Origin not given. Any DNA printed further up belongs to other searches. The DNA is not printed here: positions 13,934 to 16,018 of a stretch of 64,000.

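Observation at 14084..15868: CCG Fe-S oxidoreductase fused to an intact receiver domain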

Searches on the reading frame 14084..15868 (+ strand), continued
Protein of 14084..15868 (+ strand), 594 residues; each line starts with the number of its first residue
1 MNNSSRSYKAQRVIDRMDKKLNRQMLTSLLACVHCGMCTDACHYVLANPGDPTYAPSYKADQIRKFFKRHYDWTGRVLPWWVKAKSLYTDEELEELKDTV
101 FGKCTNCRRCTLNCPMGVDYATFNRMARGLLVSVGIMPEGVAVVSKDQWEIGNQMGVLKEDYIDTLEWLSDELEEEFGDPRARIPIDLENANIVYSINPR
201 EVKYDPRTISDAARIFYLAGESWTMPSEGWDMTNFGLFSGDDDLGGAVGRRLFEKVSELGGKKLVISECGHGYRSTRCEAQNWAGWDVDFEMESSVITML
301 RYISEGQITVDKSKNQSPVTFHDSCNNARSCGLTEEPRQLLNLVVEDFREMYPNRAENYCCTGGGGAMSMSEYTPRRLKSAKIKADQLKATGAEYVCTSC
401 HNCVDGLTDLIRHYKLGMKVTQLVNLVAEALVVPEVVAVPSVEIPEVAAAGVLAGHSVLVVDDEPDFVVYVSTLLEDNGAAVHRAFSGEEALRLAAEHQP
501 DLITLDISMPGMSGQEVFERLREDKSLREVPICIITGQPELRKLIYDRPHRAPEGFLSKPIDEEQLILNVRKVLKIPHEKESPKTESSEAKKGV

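Call 26: search_protein_families(library=ncbifam, proteins=[P0121, P0128, P0131, P0137, P0139, P0141, P0147, P0150, P0152, P0165], max_evalue=1e-10)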
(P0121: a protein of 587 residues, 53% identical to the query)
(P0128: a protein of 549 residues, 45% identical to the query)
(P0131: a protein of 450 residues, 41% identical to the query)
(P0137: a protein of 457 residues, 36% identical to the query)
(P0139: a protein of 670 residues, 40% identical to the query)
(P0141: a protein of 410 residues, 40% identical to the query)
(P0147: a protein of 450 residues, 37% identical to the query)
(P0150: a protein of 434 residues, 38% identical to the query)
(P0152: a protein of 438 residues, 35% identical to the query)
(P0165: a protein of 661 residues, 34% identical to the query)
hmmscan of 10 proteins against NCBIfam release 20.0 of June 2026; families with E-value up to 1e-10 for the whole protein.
P0121 (587 aa): 19 families
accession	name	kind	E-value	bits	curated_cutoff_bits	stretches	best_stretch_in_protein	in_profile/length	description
NF045711.1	sulf_resp_HmcF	equivalog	2.6e-88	296.8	750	1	9-432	42-454/457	sulfate respiration complex iron-sulfur protein HmcF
NF045724.1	ferredox_TmcB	equivalog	9.2e-86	288.1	735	1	7-426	20-427/430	electron transfer complex ferredoxin TmcB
NF045796.1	DsrK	equivalog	3.7e-73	246.7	400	1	5-435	25-443/453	sulfate reduction electron transfer complex DsrMKJOP subunit DsrK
NF045717.1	DVU0259_DivK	exception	8.7e-27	93.6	160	1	457-542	2-87/117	DVU0259 family response regulator domain-containing protein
NF004898.0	PRK06259.1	equivalog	4e-22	78.5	385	1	94-423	182-484/488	fumarate reductase (CoM/CoB) subunit TfrB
TIGR02154.1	PhoB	equivalog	2.1e-19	69.7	296.2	1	457-583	2-119/226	phosphate regulon transcriptional regulator PhoB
NF045670.1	quin_L_LdhH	equivalog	9.1e-17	60.6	800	1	293-424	577-706/706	L-lactate dehydrogenase (quinone) large subunit LdhH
NF007135.0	PRK09581.1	equivalog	6.4e-15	54.9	474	1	459-582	4-118/457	PleD family two-component system response regulator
NF045944.1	ResRegRpaBCyano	equivalog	2.8e-14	53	330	1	461-542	1-79/229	response regulator transcription factor RpaB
NF007546.0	PRK10161.1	equivalog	5.2e-14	52.4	471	1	458-581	3-117/229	phosphate response regulator transcription factor PhoB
NF051870.1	NAssimRespRegNtrX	equivalog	7.7e-14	51.4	600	1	458-542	2-86/452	nitrogen assimilation response regulator NtrX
NF047793.1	ResRegPgtA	equivalog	1.9e-13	50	650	1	456-583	4-120/414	two-component system response regulator PgtA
NF040534.1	resp_reg_YycF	equivalog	9.9e-13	47.9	340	1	458-539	1-79/231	response regulator YycF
NF007005.1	PRK09468.1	equivalog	1.5e-12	47.4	331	1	456-584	2-119/237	osmolarity response regulator transcription factor OmpR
NF045505.1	RR_RssB_Pseudo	equivalog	1.6e-12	47.2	700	1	458-541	6-87/394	two-component system response regulator RssB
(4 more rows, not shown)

P0128 (549 aa): 6 families
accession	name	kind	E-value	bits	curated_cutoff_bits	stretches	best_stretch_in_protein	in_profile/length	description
NF045711.1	sulf_resp_HmcF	equivalog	3.3e-87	293.2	750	1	27-439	51-453/457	sulfate respiration complex iron-sulfur protein HmcF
NF045724.1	ferredox_TmcB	equivalog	5.9e-80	268.9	735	1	29-426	34-419/430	electron transfer complex ferredoxin TmcB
NF045796.1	DsrK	equivalog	7.1e-75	252.3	400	1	28-441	42-441/453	sulfate reduction electron transfer complex DsrMKJOP subunit DsrK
NF045670.1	quin_L_LdhH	equivalog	3.2e-20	72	800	1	241-430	512-704/706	L-lactate dehydrogenase (quinone) large subunit LdhH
NF004898.0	PRK06259.1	equivalog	1.1e-18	67.2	385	1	265-433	331-486/488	fumarate reductase (CoM/CoB) subunit TfrB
TIGR03342.1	dsrC_tusE_dsvC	subfamily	2e-11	44.2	53.5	0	449-537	8-106/108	TusE/DsrC/DsvC family sulfur relay protein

P0131 (450 aa): 6 families
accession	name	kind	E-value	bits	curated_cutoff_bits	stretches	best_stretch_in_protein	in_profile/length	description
NF045711.1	sulf_resp_HmcF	equivalog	1.1e-95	321.1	750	1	8-449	26-456/457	sulfate respiration complex iron-sulfur protein HmcF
NF045724.1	ferredox_TmcB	equivalog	9.6e-89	297.9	735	1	16-440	13-426/430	electron transfer complex ferredoxin TmcB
NF045796.1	DsrK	equivalog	9.2e-74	248.7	400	1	40-445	47-438/453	sulfate reduction electron transfer complex DsrMKJOP subunit DsrK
NF045670.1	quin_L_LdhH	equivalog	1e-20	73.7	800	1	290-439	561-706/706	L-lactate dehydrogenase (quinone) large subunit LdhH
NF004898.0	PRK06259.1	equivalog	7.6e-17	61.1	385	1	302-438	356-484/488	fumarate reductase (CoM/CoB) subunit TfrB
NF045663.1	diclust_near_Sec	equivalog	8.6e-14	50.6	530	0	299-424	508-624/759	pyridine nucleotide-disulfide oxidoreductase/dicluster-binding protein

P0137 (457 aa): 6 families
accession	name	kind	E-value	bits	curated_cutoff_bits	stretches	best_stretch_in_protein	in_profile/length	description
NF045711.1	sulf_resp_HmcF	equivalog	1e-73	248.7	750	1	35-450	40-445/457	sulfate respiration complex iron-sulfur protein HmcF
NF045724.1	ferredox_TmcB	equivalog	1.1e-73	248.3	735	1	36-454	22-428/430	electron transfer complex ferredoxin TmcB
NF045796.1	DsrK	equivalog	2.1e-72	244.2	400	1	32-454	29-435/453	sulfate reduction electron transfer complex DsrMKJOP subunit DsrK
NF004898.0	PRK06259.1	equivalog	3.1e-23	82.1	385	1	334-452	371-486/488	fumarate reductase (CoM/CoB) subunit TfrB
NF045670.1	quin_L_LdhH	equivalog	1e-18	67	800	1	329-451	589-706/706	L-lactate dehydrogenase (quinone) large subunit LdhH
NF008369.0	PRK11168.1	equivalog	5.9e-14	51.8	278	0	288-434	241-384/401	anaerobic glycerol-3-phosphate dehydrogenase subunit C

P0139 (670 aa): 8 families
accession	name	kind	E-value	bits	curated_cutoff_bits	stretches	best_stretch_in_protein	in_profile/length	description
NF045796.1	DsrK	equivalog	5.3e-74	249.5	400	1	240-669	21-435/453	sulfate reduction electron transfer complex DsrMKJOP subunit DsrK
NF045724.1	ferredox_TmcB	equivalog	4.1e-73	246.4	735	1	249-670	23-429/430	electron transfer complex ferredoxin TmcB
NF045711.1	sulf_resp_HmcF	equivalog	4.7e-71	239.9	750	1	244-666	37-446/457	sulfate respiration complex iron-sulfur protein HmcF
NF004898.0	PRK06259.1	equivalog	4.1e-23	81.8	385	1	524-668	354-487/488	fumarate reductase (CoM/CoB) subunit TfrB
NF045670.1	quin_L_LdhH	equivalog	5.3e-20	71.3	800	1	526-666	575-706/706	L-lactate dehydrogenase (quinone) large subunit LdhH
NF008369.0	PRK11168.1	equivalog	1.6e-13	50.4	278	0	484-649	225-384/401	anaerobic glycerol-3-phosphate dehydrogenase subunit C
NF045663.1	diclust_near_Sec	equivalog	2.7e-12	45.6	530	0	337-374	353-390/759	pyridine nucleotide-disulfide oxidoreductase/dicluster-binding protein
TIGR03379.1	glycerol3P_GlpC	equivalog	9.8e-11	41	279.9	0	553-649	291-381/397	anaerobic glycerol-3-phosphate dehydrogenase subunit GlpC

P0141 (410 aa): 7 families
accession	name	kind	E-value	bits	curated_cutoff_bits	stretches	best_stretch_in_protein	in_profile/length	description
NF045711.1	sulf_resp_HmcF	equivalog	9.4e-77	258.7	750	1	11-405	45-446/457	sulfate respiration complex iron-sulfur protein HmcF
NF045724.1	ferredox_TmcB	equivalog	1.3e-76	257.9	735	1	22-407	37-427/430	electron transfer complex ferredoxin TmcB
NF045796.1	DsrK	equivalog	1.8e-58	198.3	400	1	10-409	32-436/453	sulfate reduction electron transfer complex DsrMKJOP subunit DsrK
NF045670.1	quin_L_LdhH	equivalog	1.2e-18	66.8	800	1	278-404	582-705/706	L-lactate dehydrogenase (quinone) large subunit LdhH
NF004898.0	PRK06259.1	equivalog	1.9e-17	63.1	385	1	286-406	369-486/488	fumarate reductase (CoM/CoB) subunit TfrB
NF045663.1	diclust_near_Sec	equivalog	3.2e-12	45.4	530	0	220-390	467-624/759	pyridine nucleotide-disulfide oxidoreductase/dicluster-binding protein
NF008369.0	PRK11168.1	equivalog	5.3e-12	45.3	278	0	19-111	4-86/401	anaerobic glycerol-3-phosphate dehydrogenase subunit C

P0147 (450 aa): 5 families
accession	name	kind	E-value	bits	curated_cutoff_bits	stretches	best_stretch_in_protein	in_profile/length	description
NF045796.1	DsrK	equivalog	3.1e-135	451.3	400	1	34-450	30-437/453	sulfate reduction electron transfer complex DsrMKJOP subunit DsrK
NF045724.1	ferredox_TmcB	equivalog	2.5e-74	250.4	735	1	31-444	19-424/430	electron transfer complex ferredoxin TmcB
NF045711.1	sulf_resp_HmcF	equivalog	3e-60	204.3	750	1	44-439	49-440/457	sulfate respiration complex iron-sulfur protein HmcF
NF004898.0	PRK06259.1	equivalog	3e-19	69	385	1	334-446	376-486/488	fumarate reductase (CoM/CoB) subunit TfrB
NF045670.1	quin_L_LdhH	equivalog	1.5e-15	56.5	800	1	331-442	596-703/706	L-lactate dehydrogenase (quinone) large subunit LdhH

P0150 (434 aa): 5 families
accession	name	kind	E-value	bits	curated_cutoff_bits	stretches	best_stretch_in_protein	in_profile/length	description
NF045711.1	sulf_resp_HmcF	equivalog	4.3e-128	428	750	1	7-425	38-456/457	sulfate respiration complex iron-sulfur protein HmcF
NF045724.1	ferredox_TmcB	equivalog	4.1e-103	345.3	735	1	12-417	24-427/430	electron transfer complex ferredoxin TmcB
NF045796.1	DsrK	equivalog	2.3e-41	141.8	400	1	22-422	43-439/453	sulfate reduction electron transfer complex DsrMKJOP subunit DsrK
NF045670.1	quin_L_LdhH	equivalog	1.1e-13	50.4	800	0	284-414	579-705/706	L-lactate dehydrogenase (quinone) large subunit LdhH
NF004898.0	PRK06259.1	equivalog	3.1e-13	49.2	385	0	302-417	376-487/488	fumarate reductase (CoM/CoB) subunit TfrB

P0152 (438 aa): 7 families
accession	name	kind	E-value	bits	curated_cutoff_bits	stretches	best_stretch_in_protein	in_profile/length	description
NF045796.1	DsrK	equivalog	6.5e-99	331.6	400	1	31-436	43-435/453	sulfate reduction electron transfer complex DsrMKJOP subunit DsrK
NF045711.1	sulf_resp_HmcF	equivalog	5.3e-74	249.7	750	1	9-424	36-437/457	sulfate respiration complex iron-sulfur protein HmcF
NF045724.1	ferredox_TmcB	equivalog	2.7e-67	227.2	735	1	33-433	36-425/430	electron transfer complex ferredoxin TmcB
NF045670.1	quin_L_LdhH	equivalog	1.6e-23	82.9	800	1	293-431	573-704/706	L-lactate dehydrogenase (quinone) large subunit LdhH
NF004898.0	PRK06259.1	equivalog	4e-23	81.8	385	1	100-431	178-483/488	fumarate reductase (CoM/CoB) subunit TfrB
NF045663.1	diclust_near_Sec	equivalog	1e-12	47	530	0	295-413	511-619/759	pyridine nucleotide-disulfide oxidoreductase/dicluster-binding protein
NF008369.0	PRK11168.1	equivalog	1.4e-11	44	278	0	295-415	270-383/401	anaerobic glycerol-3-phosphate dehydrogenase subunit C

P0165 (661 aa): 7 families
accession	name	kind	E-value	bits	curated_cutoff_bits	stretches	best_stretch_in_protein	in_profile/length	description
NF045796.1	DsrK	equivalog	1.1e-69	235.2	400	1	258-655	46-437/453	sulfate reduction electron transfer complex DsrMKJOP subunit DsrK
NF045724.1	ferredox_TmcB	equivalog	3.9e-57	193.7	735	1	259-653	38-428/430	electron transfer complex ferredoxin TmcB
NF045711.1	sulf_resp_HmcF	equivalog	1.4e-51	175.8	750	1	238-656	36-452/457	sulfate respiration complex iron-sulfur protein HmcF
NF004898.0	PRK06259.1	equivalog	2.2e-29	102.5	385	1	509-653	352-488/488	fumarate reductase (CoM/CoB) subunit TfrB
NF038037.1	cytob_DsrM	equivalog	1.1e-26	93.7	300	1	55-214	108-269/320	sulfate reduction electron transfer complex DsrMKJOP subunit DsrM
NF045670.1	quin_L_LdhH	equivalog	1e-19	70.4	800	1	512-650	574-706/706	L-lactate dehydrogenase (quinone) large subunit LdhH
NF008369.0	PRK11168.1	equivalog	6.9e-13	48.2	278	0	484-631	238-382/401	anaerobic glycerol-3-phosphate dehydrogenase subunit C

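Call 28: predict_structure(alignment_id=A1)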
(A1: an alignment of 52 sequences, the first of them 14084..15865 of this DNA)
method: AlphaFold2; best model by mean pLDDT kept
length: 594 residues; sequences in the alignment: 52
mean_pLDDT: 65.3   pTM: 0.50
mean pLDDT of the five models: 65.3, 64.7, 62.9, 62.7, 61.2
residues with pLDDT >= 90: 116; 70-90: 195; 50-70: 76; < 50: 207
segments of 3 or more residues with pLDDT < 50: 1-10, 16-90, 92-160, 236-241, 362-374, 437-449, 578-594
pLDDT, mean of each block of 10 residues (from residue 1): 43 43 27 27 28 33 42 34 36 46 30 32 38 28 31 36 78 83 92 82 70 93 84 48 65 89 81 72 79 91 95 94 68 83 94 66 41 55 85 87 71 85 91 60 37 87 87 87 91 91 86 84 87 76 57 79 82 66 33 34
secondary structure, 60 per line:
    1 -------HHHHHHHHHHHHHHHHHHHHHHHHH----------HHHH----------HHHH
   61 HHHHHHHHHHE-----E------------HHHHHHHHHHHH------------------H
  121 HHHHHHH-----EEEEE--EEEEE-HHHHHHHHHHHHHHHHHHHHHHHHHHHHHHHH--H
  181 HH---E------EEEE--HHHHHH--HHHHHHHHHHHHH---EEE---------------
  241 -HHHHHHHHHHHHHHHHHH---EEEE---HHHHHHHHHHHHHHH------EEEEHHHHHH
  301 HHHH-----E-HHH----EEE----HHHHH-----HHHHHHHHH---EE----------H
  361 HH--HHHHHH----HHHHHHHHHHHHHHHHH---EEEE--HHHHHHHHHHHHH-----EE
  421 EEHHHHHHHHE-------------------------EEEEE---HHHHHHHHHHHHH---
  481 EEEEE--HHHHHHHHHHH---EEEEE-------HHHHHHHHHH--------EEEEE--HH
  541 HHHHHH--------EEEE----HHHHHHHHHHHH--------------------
elements in order: H8-32 H43-46 H57-70 H90-101 H120-127 E133-137 E140-144 H146-177 E193-196 H199-204 H207-219 E223-225 H242-259 E263-266 H270-284 E291-294 H295-304 E319-321 H326-330 H336-344 H365-370 H375-391 E395-398 H401-413 E419-422 H423-430 E457-461 H465-477 E481-485 H488-498 E502-506 H514-523 E532-536 H539-546 E555-558 H563-574

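Call 34: fold_search(model_id=the predicted structure, library=pdb)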
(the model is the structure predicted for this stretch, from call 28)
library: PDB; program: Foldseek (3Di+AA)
matches with E <= 10: 1645; with E <= 0.001: 531
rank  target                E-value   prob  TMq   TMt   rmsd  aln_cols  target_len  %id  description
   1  9ojn                  1.9e-10  1.00  0.35  0.28   9.2       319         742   18  Structure of Mycobacterium smegmatis EtfD (released 2025-05-21)
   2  9a6l_A                4.8e-09  1.00  0.33  0.78   4.0       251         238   15  Integrative model of LUTA-LUTB by crosslinking MS and deep learning (released 2024-09-18)
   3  9dvt_R                1.5e-08  1.00  0.19  0.47   1.9       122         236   31  Cryo-EM structure of RpaA bound to PkaiBC DNA and the CTD of the alpha subunit of RNAP from the cyanobacterium Synecho (released 2025-10-15)
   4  4ja2                  1.5e-08  1.00  0.19  0.89   2.0       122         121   33  Structural basis of a rationally rewired protein-protein interface (RR468mutant V13P, L14I, I17M and N21V) (released 2013-09-04)
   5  3gl9_B                2.8e-08  1.00  0.19  0.89   2.0       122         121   33  The structure of a histidine kinase-response regulator complex sheds light into two-component signaling and reveals a  (released 2009-10-27)
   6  6rh8_C                3.5e-08  1.00  0.19  0.88   2.0       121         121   32  Revisiting pH-gated conformational switch. Complex HK853 mutant H260A -RR468 mutant D53A pH 5.3 (released 2020-02-19)
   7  5uht_B                5.2e-08  1.00  0.19  0.88   2.1       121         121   33  Structure of the Thermotoga maritima HK853-BeF3-RR468 complex at pH 5.0 (released 2017-12-27)
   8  9dvt_S                5.5e-08  1.00  0.19  0.48   1.8       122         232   30  Cryo-EM structure of RpaA bound to PkaiBC DNA and the CTD of the alpha subunit of RNAP from the cyanobacterium Synecho (released 2025-10-15)
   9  4h60                  5.5e-08  1.00  0.19  0.88   2.0       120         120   32  High resolution structure of Vibrio cholerae chemotaxis protein CheY4 crystallized in low pH (4.0) condition (released 2013-08-07)
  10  6rh1_C                8.6e-08  1.00  0.19  0.89   2.0       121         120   32  Revisiting pH-gated conformational switch. Complex HK853-RR468 D53A pH 7 (released 2020-02-19)
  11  6ifh                  1.0e-07  1.00  0.19  0.89   2.1       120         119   28  Unphosphorylated Spo0F from Paenisporosarcina sp. TG-14 (released 2019-01-16)
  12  5ed4_E                1.0e-07  1.00  0.19  0.48   2.4       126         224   32  Structure of a PhoP-DNA complex (released 2016-04-27)
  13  3dge_C                1.1e-07  1.00  0.19  0.88   2.0       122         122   33  Structure of a histidine kinase-response regulator complex reveals insights into Two-component signaling and a novel c (released 2009-07-07)
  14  7cci_A                1.4e-07  1.00  0.19  0.84   1.4       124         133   28  Acinetobacter baumannii response regulator AdeR with disordered N terminus (released 2021-06-23)
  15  4jav_D                1.6e-07  1.00  0.19  0.89   2.0       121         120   33  Structural basis of a rationally rewired protein-protein interface (HK853wt and RR468mutant V13P, L14I, I17M and N21V) (released 2013-09-04)
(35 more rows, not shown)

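Call 44: find_homologous_proteins(query=P0121, max_evalue=1e-20)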
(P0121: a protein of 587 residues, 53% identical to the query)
Query P0121 (587 aa): 3263 proteins with E <= 1e-20 among 8000 candidates; the best 120 are listed.
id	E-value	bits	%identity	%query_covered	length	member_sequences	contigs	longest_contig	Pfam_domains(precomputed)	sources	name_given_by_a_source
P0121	0.0e+0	1378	100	100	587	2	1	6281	PF13534.12,PF02754.22,PF13183.12,PF00072.31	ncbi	-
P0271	0.0e+0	1130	81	100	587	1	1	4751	PF12838.13,PF13534.12,PF02754.22,PF13183.12,PF00072.31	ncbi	ncbi:MAG: response regulator [bacterium]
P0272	0.0e+0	1020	72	100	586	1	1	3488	PF13534.12,PF02754.22,PF13183.12,PF00072.31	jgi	jgi:Fe-S oxidoreductase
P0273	7.8e-268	908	66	100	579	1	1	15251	PF13534.12,PF02754.22,PF13183.12,PF00072.31,PF13187.12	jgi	-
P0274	2.3e-255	867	64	100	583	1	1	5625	PF13534.12,PF02754.22,PF13183.12,PF00072.31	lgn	-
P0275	6.3e-247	839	61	99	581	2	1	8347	PF13534.12,PF02754.22,PF13237.12,PF13183.12,PF00072.31,PF13187.12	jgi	jgi:Fe-S oxidoreductase/CheY-like chemotaxis protein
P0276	1.2e-246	838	60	100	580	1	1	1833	PF13534.12,PF02754.22,PF13183.12,PF00072.31,PF13187.12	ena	-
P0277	1.1e-244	831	62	99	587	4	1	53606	PF13534.12,PF02754.22,PF13183.12,PF00072.31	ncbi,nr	ncbi:MAG: response regulator [Deltaproteobacteria bacterium]|nr:response regulator [Deltaproteobacte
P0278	5.9e-244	829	60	100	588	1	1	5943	PF13534.12,PF02754.22,PF13183.12,PF00072.31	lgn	-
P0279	5.1e-237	806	59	99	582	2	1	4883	PF13534.12,PF02754.22,PF13237.12,PF13183.12,PF00072.31,PF13187.12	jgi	-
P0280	3.5e-235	800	58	100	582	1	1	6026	PF13534.12,PF02754.22,PF13183.12,PF00072.31,PF13187.12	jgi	jgi:Fe-S oxidoreductase/CheY-like chemotaxis protein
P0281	1.3e-232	792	57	99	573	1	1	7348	PF13534.12,PF02754.22,PF13237.12,PF13183.12,PF00072.31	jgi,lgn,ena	-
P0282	1.7e-232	791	58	99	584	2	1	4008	PF13534.12,PF02754.22,PF13183.12,PF00072.31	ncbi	-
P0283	3.9e-232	790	58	99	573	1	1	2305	PF13534.12,PF02754.22,PF13237.12,PF13183.12,PF00072.31,PF13187.12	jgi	-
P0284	4.2e-231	787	57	99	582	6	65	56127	PF13534.12,PF02754.22,PF13237.12,PF13183.12,PF00072.31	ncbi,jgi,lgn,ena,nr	ncbi:MAG: hypothetical protein COZ06_29000 [Armatimonadetes bacterium CG_4_10_14_3_um_filter_66_18]|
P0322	4.3e-214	730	69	74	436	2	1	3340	PF13534.12,PF02754.22,PF13237.12,PF13183.12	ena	-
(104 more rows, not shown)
